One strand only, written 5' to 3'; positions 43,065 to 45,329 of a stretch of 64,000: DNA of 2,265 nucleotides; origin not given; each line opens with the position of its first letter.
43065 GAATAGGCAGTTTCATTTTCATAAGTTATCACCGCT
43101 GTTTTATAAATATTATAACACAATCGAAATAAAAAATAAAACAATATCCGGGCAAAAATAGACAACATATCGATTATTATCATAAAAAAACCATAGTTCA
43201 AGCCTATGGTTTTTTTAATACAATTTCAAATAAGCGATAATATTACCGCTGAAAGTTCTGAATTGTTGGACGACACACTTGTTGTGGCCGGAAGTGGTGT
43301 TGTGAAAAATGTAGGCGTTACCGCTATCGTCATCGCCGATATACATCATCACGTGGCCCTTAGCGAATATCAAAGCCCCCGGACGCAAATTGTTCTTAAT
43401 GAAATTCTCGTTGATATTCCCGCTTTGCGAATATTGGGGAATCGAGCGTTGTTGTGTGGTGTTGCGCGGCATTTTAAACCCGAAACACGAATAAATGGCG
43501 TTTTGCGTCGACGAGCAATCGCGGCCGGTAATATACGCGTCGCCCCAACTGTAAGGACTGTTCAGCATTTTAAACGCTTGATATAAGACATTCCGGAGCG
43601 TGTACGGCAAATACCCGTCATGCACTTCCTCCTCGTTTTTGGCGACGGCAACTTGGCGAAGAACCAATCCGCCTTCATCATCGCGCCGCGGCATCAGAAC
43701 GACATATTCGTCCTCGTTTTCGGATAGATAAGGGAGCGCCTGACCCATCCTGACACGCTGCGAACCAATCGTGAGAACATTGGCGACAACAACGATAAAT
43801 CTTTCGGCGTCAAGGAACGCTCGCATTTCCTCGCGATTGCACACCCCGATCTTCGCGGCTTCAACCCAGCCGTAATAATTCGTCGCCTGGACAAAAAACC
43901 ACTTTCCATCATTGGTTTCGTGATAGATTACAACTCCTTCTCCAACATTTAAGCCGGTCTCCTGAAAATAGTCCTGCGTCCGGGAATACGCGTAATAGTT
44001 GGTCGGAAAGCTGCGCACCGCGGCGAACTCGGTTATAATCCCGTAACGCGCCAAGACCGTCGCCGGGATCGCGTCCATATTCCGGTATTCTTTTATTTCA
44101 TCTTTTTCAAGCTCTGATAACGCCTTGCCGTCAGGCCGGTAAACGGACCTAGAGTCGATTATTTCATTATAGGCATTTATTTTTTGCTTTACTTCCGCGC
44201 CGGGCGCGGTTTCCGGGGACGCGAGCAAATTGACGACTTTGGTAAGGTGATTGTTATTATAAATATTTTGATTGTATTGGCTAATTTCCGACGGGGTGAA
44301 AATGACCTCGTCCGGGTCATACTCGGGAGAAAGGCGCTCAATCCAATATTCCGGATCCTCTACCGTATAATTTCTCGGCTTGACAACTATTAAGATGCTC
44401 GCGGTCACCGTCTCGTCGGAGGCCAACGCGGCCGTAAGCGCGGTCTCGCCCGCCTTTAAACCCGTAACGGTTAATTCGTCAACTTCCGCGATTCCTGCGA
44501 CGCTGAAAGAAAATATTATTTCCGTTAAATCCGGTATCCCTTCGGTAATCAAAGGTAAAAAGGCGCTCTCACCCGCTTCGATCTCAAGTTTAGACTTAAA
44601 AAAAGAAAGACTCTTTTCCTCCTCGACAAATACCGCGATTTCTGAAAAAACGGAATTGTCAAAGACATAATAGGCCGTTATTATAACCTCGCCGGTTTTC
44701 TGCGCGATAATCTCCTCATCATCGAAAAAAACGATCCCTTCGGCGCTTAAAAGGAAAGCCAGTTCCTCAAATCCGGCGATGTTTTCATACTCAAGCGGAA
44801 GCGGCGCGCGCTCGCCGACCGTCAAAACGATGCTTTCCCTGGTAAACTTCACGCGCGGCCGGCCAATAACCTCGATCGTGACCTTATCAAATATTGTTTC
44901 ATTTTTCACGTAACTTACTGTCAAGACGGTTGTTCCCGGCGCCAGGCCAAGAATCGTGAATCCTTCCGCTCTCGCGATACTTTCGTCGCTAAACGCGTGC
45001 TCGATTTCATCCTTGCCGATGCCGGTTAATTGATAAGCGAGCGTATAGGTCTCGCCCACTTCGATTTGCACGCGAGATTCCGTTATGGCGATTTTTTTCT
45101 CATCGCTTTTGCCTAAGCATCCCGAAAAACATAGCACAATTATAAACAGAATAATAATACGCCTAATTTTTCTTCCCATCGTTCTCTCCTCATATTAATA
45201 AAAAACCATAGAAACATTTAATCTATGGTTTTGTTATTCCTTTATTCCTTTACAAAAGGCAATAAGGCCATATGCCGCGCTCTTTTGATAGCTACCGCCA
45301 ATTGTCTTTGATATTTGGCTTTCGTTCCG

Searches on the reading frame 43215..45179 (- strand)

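Call 38: search_protein_families(library=pfam, proteins=[window:43215-45179:-], max_evalue=0.001)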
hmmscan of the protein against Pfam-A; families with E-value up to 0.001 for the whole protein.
window:43215-45179:- (654 aa): 3 families
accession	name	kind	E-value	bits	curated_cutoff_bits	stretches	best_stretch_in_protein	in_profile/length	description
PF12913.13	SH3_6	-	3.3e-13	49.4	27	1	403-440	16-53/53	SH3 domain (SH3b1 type)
PF00877.26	NLPC_P60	-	1.1e-10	41.9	23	1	541-631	2-84/105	NlpC/P60 family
PF18348.7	SH3_16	-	0.00085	19.5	25.8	0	410-443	15-48/49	Bacterial dipeptidyl-peptidase Sh3 domain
